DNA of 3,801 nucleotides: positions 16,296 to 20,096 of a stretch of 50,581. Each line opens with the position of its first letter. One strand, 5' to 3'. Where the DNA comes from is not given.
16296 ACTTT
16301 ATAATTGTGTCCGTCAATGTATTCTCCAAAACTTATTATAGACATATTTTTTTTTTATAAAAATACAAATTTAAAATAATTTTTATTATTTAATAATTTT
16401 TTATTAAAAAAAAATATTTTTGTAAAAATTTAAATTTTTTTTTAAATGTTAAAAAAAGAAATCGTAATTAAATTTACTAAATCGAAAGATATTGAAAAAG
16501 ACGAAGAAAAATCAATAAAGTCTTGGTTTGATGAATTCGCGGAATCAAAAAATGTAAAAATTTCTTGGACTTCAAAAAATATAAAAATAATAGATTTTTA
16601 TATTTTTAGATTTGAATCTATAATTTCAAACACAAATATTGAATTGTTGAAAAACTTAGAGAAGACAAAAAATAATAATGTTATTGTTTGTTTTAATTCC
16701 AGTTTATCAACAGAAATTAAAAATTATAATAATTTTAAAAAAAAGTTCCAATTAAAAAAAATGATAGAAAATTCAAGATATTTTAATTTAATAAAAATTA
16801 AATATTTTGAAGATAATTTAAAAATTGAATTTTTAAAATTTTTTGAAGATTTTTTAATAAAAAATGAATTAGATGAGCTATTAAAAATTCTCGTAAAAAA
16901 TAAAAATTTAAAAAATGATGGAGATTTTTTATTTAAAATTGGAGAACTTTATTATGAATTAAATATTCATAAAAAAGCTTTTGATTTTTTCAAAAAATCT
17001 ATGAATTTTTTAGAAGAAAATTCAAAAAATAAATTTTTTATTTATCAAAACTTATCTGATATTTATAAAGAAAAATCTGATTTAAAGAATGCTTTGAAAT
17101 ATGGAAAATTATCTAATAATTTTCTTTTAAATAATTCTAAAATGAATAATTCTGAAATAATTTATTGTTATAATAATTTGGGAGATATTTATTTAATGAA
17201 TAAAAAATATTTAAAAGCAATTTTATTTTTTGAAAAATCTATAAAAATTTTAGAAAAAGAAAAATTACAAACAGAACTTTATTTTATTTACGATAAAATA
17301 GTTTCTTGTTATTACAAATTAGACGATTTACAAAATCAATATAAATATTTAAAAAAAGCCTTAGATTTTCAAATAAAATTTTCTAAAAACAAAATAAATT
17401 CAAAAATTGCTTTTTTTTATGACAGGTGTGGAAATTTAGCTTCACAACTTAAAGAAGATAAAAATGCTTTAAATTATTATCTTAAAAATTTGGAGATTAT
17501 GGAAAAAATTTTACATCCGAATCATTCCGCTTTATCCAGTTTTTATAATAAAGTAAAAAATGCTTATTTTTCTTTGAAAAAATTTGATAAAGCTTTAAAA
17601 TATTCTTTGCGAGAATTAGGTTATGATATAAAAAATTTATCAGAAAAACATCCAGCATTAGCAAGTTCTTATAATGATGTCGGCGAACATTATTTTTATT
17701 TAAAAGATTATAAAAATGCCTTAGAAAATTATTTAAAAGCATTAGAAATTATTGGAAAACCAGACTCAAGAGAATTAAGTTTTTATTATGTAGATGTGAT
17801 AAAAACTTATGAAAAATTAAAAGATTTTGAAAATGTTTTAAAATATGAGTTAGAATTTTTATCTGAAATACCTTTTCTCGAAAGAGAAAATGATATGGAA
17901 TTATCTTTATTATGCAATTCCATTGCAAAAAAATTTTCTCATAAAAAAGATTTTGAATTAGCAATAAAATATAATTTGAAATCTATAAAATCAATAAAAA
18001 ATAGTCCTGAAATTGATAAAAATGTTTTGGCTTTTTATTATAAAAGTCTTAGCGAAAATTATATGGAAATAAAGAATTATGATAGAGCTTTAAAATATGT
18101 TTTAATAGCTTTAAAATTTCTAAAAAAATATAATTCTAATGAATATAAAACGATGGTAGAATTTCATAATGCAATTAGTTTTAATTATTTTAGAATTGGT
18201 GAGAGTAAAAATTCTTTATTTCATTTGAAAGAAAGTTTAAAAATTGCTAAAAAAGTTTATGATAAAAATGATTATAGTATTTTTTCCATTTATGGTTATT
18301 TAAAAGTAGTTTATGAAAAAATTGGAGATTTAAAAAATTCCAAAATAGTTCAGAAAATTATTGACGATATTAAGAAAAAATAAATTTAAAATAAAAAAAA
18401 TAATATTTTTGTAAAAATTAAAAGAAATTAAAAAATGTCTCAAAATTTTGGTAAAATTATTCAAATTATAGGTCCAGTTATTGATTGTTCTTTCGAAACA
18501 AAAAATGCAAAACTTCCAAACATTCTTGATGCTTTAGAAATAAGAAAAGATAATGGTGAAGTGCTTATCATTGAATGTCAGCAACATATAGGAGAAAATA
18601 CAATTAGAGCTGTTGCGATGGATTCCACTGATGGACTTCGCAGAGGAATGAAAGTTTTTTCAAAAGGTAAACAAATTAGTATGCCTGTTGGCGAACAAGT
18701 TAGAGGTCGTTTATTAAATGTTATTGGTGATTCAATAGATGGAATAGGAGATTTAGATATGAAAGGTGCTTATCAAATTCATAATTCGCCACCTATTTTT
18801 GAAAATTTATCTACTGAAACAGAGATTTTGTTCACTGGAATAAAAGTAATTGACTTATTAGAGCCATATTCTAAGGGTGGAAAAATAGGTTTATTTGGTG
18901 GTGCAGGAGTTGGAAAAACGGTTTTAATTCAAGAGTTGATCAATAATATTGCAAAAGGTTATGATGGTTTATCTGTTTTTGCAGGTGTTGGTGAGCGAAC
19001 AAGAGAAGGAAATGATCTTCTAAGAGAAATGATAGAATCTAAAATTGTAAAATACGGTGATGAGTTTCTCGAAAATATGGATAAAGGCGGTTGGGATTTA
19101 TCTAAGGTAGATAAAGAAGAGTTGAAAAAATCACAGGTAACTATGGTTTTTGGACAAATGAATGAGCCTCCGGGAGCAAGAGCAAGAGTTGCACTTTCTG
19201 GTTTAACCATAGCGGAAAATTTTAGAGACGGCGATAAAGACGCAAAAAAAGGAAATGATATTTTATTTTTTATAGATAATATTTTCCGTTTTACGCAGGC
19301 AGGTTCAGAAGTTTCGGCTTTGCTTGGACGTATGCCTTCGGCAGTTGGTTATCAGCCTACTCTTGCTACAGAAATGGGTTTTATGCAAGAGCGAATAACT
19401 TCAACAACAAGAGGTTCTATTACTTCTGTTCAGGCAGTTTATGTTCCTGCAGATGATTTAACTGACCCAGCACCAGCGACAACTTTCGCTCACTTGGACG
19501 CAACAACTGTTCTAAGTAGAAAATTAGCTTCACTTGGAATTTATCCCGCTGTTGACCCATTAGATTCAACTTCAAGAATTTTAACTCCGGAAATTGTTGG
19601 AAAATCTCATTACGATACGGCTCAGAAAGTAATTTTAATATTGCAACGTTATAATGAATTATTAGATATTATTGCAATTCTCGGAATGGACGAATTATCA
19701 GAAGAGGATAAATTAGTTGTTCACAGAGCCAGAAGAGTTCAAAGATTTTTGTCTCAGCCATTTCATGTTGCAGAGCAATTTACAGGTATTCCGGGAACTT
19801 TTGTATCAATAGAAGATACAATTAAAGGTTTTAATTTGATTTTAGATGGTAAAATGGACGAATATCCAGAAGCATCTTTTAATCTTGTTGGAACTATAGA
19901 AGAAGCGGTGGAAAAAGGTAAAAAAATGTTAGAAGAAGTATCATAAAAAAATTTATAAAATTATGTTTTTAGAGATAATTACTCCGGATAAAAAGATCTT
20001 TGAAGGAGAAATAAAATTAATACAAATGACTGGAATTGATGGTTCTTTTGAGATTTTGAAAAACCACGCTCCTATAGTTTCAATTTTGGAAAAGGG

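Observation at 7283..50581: One short repeat family fills almost every intergenic gap, with the G/C core homogenised per array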

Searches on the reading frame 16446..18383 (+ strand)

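Call 34: search_protein_families(library=pfam, proteins=[window:16446-18383:+], max_evalue=0.00001)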
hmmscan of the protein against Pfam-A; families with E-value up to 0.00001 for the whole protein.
window:16446-18383:+ (645 aa): 5 families
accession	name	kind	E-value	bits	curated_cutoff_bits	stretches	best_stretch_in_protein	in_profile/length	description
PF13424.12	TPR_12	-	1.1e-31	109.3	30.1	1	367-435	6-74/77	Tetratricopeptide repeat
PF07719.23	TPR_2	-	2.6e-13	49.4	27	0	240-268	2-30/34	Tetratricopeptide repeat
PF00515.34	TPR_1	-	1.6e-10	40.8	27.8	0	240-268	2-30/34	Tetratricopeptide repeat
PF13374.12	TPR_10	-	2.4e-10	40.5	27.5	0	240-271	3-34/42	Tetratricopeptide repeat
PF13181.12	TPR_8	-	3.1e-09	36.7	25.7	0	241-268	3-30/34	Tetratricopeptide repeat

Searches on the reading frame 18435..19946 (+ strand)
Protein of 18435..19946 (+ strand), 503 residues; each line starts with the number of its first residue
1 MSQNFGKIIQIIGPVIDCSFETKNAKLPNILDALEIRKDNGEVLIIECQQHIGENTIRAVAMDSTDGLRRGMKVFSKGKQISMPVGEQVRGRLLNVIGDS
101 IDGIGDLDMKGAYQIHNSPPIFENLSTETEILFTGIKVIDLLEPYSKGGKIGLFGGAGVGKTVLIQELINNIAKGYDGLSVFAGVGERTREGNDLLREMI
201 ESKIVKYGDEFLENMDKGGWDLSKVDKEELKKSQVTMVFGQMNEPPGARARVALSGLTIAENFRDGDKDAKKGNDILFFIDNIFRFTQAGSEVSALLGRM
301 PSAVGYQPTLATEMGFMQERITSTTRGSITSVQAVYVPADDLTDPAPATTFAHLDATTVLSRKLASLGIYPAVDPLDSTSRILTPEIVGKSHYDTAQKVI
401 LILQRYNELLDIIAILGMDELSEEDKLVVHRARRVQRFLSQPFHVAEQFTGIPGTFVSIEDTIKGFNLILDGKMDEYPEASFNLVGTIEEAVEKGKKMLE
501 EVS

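Call 9: find_encoding_contigs(protein=window:18435-19946:+, flank=10000, max_places=6)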
Protein window:18435-19946:+ (503 aa): 7 contigs read that carry it; 5 places shown.
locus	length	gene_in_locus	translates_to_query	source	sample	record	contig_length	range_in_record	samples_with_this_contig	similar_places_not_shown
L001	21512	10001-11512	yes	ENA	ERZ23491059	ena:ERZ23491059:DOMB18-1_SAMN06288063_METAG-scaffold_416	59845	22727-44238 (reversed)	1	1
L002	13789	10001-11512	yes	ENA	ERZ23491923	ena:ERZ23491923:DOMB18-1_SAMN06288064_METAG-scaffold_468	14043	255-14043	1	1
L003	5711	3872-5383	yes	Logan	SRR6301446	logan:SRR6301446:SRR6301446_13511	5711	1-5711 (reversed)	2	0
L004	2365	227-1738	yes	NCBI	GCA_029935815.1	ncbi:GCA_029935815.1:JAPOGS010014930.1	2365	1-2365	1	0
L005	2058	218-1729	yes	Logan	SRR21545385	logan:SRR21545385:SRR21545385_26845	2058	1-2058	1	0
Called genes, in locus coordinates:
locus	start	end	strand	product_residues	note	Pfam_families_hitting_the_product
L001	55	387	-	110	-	PF06296:RelE (weak)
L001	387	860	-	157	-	-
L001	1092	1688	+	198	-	PF13036:LpoB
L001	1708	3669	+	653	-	PF07715:Plug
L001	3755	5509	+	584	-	PF24796:WDR55, PF24814:WD40_Prp19, PF25174:Beta-prop_THOC3, PF25391:WD40_Gbeta, PF23409:Beta-prop_EML, PF23414:Beta-prop_EML_2, PF24817:WD40_WDHD1_1st, PF24782:WD40_MABP1-WDR62_2nd, +63 more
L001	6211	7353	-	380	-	PF00149:Metallophos, PF12850:Metallophos_2 (faint)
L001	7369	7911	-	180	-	PF14340:DUF4395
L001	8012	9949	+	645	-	-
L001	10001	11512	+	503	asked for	PF02874:ATP-synt_ab_N, PF00006:ATP-synt_ab, PF22919:ATP-synt_VA_C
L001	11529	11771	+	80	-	PF02823:ATP-synt_DE_N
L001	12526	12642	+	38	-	-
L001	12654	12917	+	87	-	PF10387:DUF2442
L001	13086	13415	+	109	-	-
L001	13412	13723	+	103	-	PF13470:PIN_3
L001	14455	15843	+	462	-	PF13175:AAA_15, PF13304:AAA_21 (weak)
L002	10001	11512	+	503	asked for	PF02874:ATP-synt_ab_N, PF00006:ATP-synt_ab, PF22919:ATP-synt_VA_C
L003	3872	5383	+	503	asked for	PF02874:ATP-synt_ab_N, PF00006:ATP-synt_ab, PF22919:ATP-synt_VA_C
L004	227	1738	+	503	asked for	PF02874:ATP-synt_ab_N, PF00006:ATP-synt_ab, PF22919:ATP-synt_VA_C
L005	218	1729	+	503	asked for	PF02874:ATP-synt_ab_N, PF00006:ATP-synt_ab, PF22919:ATP-synt_VA_C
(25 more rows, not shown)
